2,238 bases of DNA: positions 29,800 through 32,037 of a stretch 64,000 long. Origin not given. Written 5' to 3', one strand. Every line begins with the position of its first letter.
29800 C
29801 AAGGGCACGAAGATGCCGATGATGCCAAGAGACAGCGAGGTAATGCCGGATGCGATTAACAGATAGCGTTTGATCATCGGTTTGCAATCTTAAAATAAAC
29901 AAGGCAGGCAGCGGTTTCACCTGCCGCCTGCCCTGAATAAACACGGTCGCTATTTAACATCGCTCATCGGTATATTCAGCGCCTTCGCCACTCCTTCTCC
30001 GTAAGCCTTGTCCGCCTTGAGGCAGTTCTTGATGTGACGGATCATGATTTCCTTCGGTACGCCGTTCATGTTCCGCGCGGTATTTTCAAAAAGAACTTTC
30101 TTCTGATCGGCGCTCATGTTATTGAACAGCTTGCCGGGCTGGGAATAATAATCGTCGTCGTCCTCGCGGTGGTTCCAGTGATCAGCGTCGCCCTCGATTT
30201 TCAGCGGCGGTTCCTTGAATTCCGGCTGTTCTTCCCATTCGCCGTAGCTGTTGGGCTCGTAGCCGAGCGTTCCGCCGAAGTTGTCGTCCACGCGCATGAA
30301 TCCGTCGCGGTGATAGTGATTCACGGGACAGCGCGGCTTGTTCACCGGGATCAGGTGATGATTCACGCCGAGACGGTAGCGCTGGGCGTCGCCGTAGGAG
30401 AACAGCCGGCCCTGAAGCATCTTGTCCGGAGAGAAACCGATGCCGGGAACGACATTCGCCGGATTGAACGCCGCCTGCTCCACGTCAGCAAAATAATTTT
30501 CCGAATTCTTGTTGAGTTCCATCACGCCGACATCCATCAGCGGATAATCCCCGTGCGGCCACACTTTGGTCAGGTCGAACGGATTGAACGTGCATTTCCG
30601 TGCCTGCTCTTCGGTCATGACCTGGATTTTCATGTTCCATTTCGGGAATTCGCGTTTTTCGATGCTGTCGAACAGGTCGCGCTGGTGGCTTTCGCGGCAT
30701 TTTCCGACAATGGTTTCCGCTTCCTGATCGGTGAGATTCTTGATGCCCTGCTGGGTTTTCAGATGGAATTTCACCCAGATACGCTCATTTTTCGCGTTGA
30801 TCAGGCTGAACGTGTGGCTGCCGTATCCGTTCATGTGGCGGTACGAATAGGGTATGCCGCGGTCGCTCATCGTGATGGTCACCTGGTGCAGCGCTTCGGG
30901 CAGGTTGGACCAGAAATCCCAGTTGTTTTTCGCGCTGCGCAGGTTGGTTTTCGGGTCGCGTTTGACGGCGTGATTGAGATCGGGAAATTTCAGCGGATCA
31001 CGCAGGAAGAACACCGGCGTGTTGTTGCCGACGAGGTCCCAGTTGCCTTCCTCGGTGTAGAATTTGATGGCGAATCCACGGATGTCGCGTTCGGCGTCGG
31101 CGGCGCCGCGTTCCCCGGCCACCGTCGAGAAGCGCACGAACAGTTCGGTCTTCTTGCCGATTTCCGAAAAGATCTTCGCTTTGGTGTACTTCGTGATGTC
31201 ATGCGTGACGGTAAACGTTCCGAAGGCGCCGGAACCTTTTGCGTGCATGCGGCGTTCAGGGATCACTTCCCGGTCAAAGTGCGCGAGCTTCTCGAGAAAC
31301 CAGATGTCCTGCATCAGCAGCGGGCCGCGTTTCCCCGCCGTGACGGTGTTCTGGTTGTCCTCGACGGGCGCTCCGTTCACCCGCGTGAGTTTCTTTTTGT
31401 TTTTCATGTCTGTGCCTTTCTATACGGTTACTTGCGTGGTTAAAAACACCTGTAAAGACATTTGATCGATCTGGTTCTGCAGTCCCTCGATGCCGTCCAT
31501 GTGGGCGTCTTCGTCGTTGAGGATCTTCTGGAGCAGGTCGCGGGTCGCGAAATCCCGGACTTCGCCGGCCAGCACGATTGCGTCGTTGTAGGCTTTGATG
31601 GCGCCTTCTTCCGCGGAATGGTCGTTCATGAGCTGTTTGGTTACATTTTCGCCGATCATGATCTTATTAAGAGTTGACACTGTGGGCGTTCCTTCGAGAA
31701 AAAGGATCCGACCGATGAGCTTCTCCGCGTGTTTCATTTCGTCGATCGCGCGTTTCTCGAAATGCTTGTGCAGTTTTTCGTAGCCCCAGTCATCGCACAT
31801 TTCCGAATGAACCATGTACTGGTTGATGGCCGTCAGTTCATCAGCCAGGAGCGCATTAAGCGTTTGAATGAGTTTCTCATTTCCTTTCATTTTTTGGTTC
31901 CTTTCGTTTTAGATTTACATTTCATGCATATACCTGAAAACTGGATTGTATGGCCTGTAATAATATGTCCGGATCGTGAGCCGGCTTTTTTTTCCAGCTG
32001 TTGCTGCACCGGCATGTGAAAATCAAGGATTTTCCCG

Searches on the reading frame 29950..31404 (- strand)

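Call 96: search_protein_families(library=pfam, proteins=[window:29950-31404:-], max_evalue=0.0001)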
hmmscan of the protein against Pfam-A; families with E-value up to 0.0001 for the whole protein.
window:29950-31404:- (484 aa): 2 families
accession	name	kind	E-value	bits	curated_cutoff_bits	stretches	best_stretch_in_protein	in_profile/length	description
PF00199.24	Catalase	-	1.1e-193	644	25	1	7-388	1-382/383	Catalase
PF06628.17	Catalase-rel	-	2e-19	69.9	30.1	1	414-476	2-65/65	Catalase-related immune-responsive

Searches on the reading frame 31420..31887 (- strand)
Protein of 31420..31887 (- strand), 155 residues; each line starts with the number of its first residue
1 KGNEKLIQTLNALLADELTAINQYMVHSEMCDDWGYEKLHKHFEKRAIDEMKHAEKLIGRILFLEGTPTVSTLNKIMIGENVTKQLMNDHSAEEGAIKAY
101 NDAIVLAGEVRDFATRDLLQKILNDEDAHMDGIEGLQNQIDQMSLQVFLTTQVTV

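Call 96: search_protein_families(library=pfam, proteins=[window:31420-31887:-], max_evalue=0.0001)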
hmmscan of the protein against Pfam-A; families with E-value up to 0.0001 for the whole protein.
window:31420-31887:- (155 aa): 2 families
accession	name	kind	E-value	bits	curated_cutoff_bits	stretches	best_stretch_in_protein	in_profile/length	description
PF00210.30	Ferritin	-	8.5e-37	126.7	24.5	1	7-143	1-142/142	Ferritin-like domain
PF02915.23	Rubrerythrin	-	9.8e-07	29.7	22.8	1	14-131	7-131/137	Rubrerythrin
